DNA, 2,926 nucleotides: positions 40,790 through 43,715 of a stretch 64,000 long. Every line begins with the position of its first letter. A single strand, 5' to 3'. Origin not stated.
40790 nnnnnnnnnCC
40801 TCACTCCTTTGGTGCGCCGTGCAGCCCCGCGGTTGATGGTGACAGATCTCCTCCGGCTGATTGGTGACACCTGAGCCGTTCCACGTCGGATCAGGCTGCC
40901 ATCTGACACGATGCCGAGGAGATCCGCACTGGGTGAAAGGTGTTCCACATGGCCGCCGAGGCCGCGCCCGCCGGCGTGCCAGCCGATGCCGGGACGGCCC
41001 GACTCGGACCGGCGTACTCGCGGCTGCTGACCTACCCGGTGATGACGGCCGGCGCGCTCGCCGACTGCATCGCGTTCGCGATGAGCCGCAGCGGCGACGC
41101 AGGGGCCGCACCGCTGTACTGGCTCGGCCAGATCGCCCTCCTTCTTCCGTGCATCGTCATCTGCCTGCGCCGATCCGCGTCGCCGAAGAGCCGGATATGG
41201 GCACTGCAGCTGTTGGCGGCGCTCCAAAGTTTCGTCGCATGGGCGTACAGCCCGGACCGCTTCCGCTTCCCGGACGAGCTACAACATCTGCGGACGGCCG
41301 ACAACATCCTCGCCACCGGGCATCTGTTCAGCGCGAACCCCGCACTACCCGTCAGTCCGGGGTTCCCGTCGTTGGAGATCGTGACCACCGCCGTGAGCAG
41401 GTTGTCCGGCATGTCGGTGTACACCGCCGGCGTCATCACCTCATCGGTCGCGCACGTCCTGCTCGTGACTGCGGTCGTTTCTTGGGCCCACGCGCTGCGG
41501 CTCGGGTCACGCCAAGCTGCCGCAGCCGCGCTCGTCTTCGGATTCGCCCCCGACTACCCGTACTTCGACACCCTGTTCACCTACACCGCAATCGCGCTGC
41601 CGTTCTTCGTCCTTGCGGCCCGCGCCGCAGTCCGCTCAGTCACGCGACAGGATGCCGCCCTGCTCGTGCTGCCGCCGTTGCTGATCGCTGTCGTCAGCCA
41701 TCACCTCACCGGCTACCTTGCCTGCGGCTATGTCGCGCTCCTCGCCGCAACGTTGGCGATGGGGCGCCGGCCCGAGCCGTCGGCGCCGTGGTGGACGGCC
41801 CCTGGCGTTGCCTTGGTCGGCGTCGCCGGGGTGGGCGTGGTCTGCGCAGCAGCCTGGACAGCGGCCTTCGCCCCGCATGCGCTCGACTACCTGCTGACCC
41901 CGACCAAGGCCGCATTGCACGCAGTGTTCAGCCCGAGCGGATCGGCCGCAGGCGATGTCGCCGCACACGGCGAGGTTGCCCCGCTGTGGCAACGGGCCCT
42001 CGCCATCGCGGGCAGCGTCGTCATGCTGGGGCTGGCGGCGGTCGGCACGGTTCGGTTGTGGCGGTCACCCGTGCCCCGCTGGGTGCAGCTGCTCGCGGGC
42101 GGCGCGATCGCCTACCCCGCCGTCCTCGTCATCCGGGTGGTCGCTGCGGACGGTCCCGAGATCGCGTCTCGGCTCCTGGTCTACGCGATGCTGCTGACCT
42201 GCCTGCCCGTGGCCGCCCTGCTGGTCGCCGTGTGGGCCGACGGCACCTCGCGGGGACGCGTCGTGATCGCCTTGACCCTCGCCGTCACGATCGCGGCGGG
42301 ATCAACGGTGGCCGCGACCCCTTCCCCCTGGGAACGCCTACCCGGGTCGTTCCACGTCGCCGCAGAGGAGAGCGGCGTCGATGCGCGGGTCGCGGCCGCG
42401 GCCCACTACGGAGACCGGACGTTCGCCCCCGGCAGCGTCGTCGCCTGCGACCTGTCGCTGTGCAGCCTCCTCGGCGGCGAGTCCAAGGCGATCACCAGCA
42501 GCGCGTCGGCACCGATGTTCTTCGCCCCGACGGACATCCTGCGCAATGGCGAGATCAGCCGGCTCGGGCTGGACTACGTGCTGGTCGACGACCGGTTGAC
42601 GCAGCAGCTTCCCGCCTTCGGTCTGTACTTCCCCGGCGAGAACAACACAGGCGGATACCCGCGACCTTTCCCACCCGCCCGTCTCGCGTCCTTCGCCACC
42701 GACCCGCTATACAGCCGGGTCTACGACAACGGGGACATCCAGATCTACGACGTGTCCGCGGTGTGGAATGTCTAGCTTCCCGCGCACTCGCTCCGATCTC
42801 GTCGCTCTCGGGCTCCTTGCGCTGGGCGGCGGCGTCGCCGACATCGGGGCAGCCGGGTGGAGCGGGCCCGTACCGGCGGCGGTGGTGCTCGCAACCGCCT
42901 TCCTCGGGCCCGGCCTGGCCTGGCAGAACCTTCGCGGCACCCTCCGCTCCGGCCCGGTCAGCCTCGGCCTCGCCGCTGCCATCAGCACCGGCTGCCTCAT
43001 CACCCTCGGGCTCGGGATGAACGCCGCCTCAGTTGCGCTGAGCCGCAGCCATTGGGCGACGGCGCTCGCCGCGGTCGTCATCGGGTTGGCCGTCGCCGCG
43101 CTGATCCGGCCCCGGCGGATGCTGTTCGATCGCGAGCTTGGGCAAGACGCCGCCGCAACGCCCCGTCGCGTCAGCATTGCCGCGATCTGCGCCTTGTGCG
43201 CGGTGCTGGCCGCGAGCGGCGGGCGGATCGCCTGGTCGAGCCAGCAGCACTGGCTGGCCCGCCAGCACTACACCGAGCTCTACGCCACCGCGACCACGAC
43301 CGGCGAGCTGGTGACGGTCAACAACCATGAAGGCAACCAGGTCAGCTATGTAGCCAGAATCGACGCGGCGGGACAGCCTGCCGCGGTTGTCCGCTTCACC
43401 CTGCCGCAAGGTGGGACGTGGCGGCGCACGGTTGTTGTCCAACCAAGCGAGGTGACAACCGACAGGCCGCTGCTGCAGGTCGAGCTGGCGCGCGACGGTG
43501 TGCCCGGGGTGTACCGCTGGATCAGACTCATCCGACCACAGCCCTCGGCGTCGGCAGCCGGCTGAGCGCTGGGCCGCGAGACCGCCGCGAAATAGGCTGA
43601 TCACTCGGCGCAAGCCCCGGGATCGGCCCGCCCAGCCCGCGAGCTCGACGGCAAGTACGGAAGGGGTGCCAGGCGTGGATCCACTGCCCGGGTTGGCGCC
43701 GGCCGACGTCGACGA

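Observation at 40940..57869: ~17 kb envelope-glycan biosynthesis cluster (4 GT2, flippase, two FemAB/CelD-like transferases, large membrane proteins, AKR, GMC oxidoreductase) interleaved with three paralogous secreted GH26-like hydrolases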

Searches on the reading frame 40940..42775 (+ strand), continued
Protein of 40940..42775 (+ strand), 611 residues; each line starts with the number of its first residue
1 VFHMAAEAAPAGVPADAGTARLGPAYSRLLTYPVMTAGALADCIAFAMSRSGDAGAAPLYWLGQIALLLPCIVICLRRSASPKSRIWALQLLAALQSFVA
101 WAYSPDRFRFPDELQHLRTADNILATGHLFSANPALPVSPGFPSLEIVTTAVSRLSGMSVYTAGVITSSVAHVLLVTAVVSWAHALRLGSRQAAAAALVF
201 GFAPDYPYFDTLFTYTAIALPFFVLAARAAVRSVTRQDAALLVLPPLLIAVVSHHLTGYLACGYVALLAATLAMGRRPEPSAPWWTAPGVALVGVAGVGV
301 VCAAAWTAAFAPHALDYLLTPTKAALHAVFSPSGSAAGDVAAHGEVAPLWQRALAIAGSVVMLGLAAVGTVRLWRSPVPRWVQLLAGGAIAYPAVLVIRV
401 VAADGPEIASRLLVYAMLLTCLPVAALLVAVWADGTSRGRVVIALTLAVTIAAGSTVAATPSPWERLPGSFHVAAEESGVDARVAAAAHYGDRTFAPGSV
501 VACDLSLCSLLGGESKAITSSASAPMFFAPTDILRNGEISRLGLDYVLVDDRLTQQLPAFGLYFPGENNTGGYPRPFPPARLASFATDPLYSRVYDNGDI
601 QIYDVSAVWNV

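Call 78: fold_search(model_id=the predicted structure, library=pdb)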
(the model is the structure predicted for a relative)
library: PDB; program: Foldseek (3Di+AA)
matches with E <= 10: 396; with E <= 0.001: 19
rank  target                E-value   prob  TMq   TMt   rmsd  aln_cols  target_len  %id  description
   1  6s7o_A                1.6e-07  1.00  0.57  0.53  10.0       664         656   12  Cryo-EM structure of human oligosaccharyltransferase complex OST-A (released 2019-12-18)
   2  7oci_F                2.2e-07  1.00  0.53  0.51  11.7       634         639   12  Cryo-EM structure of yeast Ost6p containing oligosaccharyltransferase complex (released 2022-02-16)
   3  8age_A                5.3e-07  1.00  0.55  0.53  10.1       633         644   13  Structure of yeast oligosaccharylransferase complex with acceptor peptide bound (released 2022-12-07)
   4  8pn9_A                6.0e-07  1.00  0.51  0.48  13.4       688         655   12  Structure of human oligosaccharyltransferase OST-A complex bound to NGI-1 (released 2024-05-08)
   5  8agb_A                1.2e-06  1.00  0.56  0.53  12.0       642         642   11  Structure of yeast oligosaccharylransferase complex with lipid-linked oligosaccharide bound (released 2022-12-07)
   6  6s7t_A                1.4e-06  1.00  0.54  0.47  10.4       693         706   11  Cryo-EM structure of human oligosaccharyltransferase complex OST-B (released 2019-12-18)
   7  8b6l_I                1.6e-06  1.00  0.52  0.47  11.5       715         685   12  Subtomogram average of the human Sec61-TRAP-OSTA-translocon (released 2022-12-07)
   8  6ezn_F                2.0e-06  1.00  0.51  0.48  13.1       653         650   12  Cryo-EM structure of the yeast oligosaccharyltransferase (OST) complex (released 2018-01-17)
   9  9n9j_I                2.0e-06  1.00  0.54  0.48  12.6       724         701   11  Structure of a GRP94 folding intermediate engaged with a CCDC134- and FKBP11-bound secretory translocon (released 2025-11-19)
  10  6ftg_5                2.7e-06  1.00  0.53  0.51  11.3       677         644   13  Subtomogram average of OST-containing ribosome-translocon complexes from canine rough microsomal membranes (released 2018-03-21)
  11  6wby                  4.2e-06  1.00  0.48  0.26   8.5       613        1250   16  Single-Particle Cryo-EM Structure of Arabinofuranosyltransferase AftD from Mycobacteria, Mutant R1389S Class 2 (released 2020-05-13)
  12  6w98_A                6.4e-06  1.00  0.47  0.25   8.6       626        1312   15  Single-Particle Cryo-EM Structure of Arabinofuranosyltransferase AftD from Mycobacteria (released 2020-05-13)
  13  6wbx                  3.9e-05  1.00  0.47  0.25   9.6       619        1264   16  Single-Particle Cryo-EM Structure of Arabinofuranosyltransferase AftD from Mycobacteria, Mutant R1389S Class 1 (released 2020-05-13)
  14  8if8_B                4.3e-05  1.00  0.44  0.44  12.0       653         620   15  Arabinosyltransferase AftA (released 2023-05-31)
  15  6gxc_A                1.5e-04  1.00  0.53  0.47   8.8       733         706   11  Bacterial oligosaccharyltransferase PglB in complex with an inhibitory peptide and a reactive lipid-linked oligosaccha (released 2018-11-14)
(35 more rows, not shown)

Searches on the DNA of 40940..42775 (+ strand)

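Call 92: search_rna_families(sources=[L084, L088, L089, L091, L015, L082], threshold=gathering)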
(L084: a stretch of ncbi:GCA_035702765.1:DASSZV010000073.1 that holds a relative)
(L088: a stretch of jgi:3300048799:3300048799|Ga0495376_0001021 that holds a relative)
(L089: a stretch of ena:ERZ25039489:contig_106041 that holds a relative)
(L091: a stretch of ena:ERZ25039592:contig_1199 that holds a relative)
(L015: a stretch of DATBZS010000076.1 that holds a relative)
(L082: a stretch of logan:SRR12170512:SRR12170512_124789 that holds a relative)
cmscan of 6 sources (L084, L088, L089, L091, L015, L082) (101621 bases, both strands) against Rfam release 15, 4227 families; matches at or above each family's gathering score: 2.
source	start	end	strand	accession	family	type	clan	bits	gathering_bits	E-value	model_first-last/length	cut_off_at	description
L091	17217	17291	+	RF03167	c-di-GMP-I-GGC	Cis-reg; riboswitch;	CL00126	69.2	59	4.2e-14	1-80/80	no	c-di-GMP-I-GGC riboswitch aptamer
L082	1142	1226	+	RF03169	c-di-GMP-II-GAG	Cis-reg; riboswitch;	CL00127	42.6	40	9.3e-05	1-86/86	no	c-di-GMP-II-GAG riboswitch aptamer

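Call 102: build_rna_model(alignment_id=A6)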
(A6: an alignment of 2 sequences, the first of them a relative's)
Model R2 built from alignment A6 (2 sequences, 76 columns); structure: RNAalifold consensus.
model positions 76; base pairs 19; branch points 1; effective number of sequences 1.31; information 0.744 bits per position. Calibrated on 0.2 Mb of random sequence (short: E-values are rough).
structure used (alignment columns):
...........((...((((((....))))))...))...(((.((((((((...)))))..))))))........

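Call 103: search_with_rna_model(model_id=R2, sources=[window, L001, L002, L003, L004, L005, L006, L007, L008, L009, L010, L011, L012, L013, L014, L015, L016, L017, L018, L019, L020, L021, L022, L023, L024, L025, L026, L027, L028, L029, L030, L031, L032, L033, L034, L035, L036, L037, L038, L039, L040, L041, L042, L043, L044, L045, L046, L047, L048, L049, L050, L051, L052, L053, L054, L055, L056, L057, L058, L059, L060, L061, L062, L063, L064, L065, L066, L067, L068, L069, L070, L071, L072, L073, L074, L075, L076, L077, L078, L079, L080, L083, L084, L085, L086, L087, L088, L089, L090, L091, L092], max_evalue=1)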
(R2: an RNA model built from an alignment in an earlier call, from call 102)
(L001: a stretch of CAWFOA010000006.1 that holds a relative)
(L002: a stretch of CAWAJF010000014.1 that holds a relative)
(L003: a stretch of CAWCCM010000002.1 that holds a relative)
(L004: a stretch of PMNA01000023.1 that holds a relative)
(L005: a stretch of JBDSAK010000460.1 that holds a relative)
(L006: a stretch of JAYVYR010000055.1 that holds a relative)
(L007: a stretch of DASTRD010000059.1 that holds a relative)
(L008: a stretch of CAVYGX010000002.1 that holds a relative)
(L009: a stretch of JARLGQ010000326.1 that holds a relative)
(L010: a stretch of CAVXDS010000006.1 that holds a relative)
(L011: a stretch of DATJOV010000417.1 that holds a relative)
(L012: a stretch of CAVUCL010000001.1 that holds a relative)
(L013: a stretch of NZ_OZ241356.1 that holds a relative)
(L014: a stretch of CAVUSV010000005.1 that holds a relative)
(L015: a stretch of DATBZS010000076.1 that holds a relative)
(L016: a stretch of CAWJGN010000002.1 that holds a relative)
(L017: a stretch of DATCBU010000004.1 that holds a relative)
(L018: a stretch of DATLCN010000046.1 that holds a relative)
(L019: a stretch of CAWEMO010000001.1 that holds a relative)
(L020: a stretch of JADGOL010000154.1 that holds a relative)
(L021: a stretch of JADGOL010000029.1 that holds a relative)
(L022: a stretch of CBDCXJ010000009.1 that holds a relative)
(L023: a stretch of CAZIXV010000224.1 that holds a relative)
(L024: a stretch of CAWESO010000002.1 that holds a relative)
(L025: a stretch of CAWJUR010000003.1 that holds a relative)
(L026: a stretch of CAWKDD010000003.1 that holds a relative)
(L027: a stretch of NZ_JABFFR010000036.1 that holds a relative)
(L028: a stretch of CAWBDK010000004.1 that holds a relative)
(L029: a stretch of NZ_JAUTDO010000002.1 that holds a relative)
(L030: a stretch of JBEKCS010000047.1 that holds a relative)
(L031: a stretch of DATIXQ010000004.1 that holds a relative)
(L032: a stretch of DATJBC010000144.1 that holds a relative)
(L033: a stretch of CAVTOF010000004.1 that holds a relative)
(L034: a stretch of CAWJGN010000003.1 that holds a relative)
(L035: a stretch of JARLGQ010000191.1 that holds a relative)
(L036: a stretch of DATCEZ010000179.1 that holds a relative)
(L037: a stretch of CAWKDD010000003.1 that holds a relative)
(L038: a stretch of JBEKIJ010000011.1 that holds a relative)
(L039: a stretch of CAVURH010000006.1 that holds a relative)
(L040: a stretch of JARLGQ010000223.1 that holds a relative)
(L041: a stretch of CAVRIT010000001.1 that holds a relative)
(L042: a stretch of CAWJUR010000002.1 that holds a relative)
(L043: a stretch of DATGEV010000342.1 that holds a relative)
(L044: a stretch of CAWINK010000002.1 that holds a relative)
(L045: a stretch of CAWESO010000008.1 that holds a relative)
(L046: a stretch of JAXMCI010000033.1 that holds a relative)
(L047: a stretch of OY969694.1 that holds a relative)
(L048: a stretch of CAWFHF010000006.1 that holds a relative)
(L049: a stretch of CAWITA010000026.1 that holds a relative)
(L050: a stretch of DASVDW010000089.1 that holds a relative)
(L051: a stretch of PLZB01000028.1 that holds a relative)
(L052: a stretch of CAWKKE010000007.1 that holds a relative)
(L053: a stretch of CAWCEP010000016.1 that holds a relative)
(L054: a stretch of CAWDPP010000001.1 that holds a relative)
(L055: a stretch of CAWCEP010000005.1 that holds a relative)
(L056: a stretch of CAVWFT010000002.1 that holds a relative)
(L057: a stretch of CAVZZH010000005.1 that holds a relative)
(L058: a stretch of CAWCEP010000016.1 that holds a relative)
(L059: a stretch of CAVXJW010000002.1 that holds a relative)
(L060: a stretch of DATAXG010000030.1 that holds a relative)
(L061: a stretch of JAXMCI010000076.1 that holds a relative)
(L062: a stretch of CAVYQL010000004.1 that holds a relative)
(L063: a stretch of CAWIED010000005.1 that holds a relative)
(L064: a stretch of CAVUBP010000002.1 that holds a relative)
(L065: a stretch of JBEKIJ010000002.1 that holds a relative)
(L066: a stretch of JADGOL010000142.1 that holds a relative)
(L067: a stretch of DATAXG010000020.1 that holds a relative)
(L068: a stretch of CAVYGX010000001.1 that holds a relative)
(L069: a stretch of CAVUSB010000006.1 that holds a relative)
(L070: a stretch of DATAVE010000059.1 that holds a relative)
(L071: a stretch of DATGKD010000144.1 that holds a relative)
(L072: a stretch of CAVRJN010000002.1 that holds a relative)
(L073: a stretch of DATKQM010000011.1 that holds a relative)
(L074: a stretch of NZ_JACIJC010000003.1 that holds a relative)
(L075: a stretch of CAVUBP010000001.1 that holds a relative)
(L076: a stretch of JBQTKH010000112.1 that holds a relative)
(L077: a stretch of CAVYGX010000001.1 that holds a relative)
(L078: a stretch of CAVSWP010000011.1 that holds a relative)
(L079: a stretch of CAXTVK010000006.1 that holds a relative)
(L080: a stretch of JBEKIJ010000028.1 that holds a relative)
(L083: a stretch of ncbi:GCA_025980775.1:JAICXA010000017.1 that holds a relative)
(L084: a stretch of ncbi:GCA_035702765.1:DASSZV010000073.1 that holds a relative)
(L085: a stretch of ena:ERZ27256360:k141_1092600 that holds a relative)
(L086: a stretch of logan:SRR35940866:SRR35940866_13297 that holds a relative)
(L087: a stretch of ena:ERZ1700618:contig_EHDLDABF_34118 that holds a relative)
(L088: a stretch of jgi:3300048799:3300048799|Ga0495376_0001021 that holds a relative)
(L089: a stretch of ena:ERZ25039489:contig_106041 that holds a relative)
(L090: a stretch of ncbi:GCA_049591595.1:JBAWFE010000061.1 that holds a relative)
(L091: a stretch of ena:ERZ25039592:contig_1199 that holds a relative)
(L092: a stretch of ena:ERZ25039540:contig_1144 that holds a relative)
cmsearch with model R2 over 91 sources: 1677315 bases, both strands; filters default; matches with E-value up to 1: 17.
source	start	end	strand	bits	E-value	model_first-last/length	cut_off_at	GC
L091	17216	17291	+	100.8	1.8e-29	1-76/76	no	0.62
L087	13961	14036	+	100.2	2.9e-29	1-76/76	no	0.7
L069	8942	9019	+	70.5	1.6e-19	1-76/76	no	0.63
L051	9710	9786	+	70.2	2e-19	1-76/76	no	0.69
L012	9780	9858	+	70.1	2.1e-19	1-76/76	no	0.68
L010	9901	9982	+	68.5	7.4e-19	1-76/76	no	0.67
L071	9670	9744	+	66.4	3.4e-18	1-76/76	no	0.69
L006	9838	9913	+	65.2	8.5e-18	1-76/76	no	0.66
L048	9757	9836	+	58.3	1.6e-15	1-76/76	no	0.66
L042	9519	9593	+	22.8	0.00071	1-76/76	no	0.6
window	22198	22270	-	15.9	0.13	1-76/76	no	0.75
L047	1307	1382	+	15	0.27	1-76/76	no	0.7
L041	6153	6248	-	14.9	0.28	1-76/76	no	0.73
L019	11429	11496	-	14.8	0.29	1-76/76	no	0.74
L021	2671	2720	+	14.7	0.32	1-76/76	no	0.66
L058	4429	4458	+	14.1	0.49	39-68/76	no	0.8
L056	3093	3146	-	13.9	0.59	1-76/76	no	0.61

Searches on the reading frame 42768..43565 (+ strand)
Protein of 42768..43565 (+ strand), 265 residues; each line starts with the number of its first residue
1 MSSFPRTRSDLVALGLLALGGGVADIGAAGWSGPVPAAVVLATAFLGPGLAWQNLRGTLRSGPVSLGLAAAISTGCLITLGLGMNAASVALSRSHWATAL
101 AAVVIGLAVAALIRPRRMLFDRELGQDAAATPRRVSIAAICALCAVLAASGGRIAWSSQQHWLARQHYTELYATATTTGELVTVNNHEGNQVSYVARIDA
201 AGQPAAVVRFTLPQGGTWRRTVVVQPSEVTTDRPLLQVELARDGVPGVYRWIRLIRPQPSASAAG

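Call 5: search_protein_families(library=pfam, proteins=[window:42768-43565:+], max_evalue=0.01)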
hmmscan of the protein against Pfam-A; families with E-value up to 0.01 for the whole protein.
window:42768-43565:+ (265 aa): 0 families

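Call 7: search_protein_families(library=ncbifam, proteins=[window:42768-43565:+], max_evalue=0.01)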
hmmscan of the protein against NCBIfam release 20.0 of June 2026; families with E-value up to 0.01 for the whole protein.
window:42768-43565:+ (265 aa): 0 families

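Call 30: search_protein_families(library=pfam, proteins=[window:42768-43565:+], max_evalue=10)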
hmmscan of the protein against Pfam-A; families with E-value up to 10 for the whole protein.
window:42768-43565:+ (265 aa): 3 families
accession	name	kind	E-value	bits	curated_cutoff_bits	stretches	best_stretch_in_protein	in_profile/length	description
PF07760.16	DUF1616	-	0.021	14.4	31.6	1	166-230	199-274/307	Protein of unknown function (DUF1616)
PF13567.11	DUF4131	-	0.032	14.4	31.6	1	96-201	5-93/165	Domain of unknown function (DUF4131)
PF01621.22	Fusion_gly_K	-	0.27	10.7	20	1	70-146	226-303/339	Cell fusion glycoprotein K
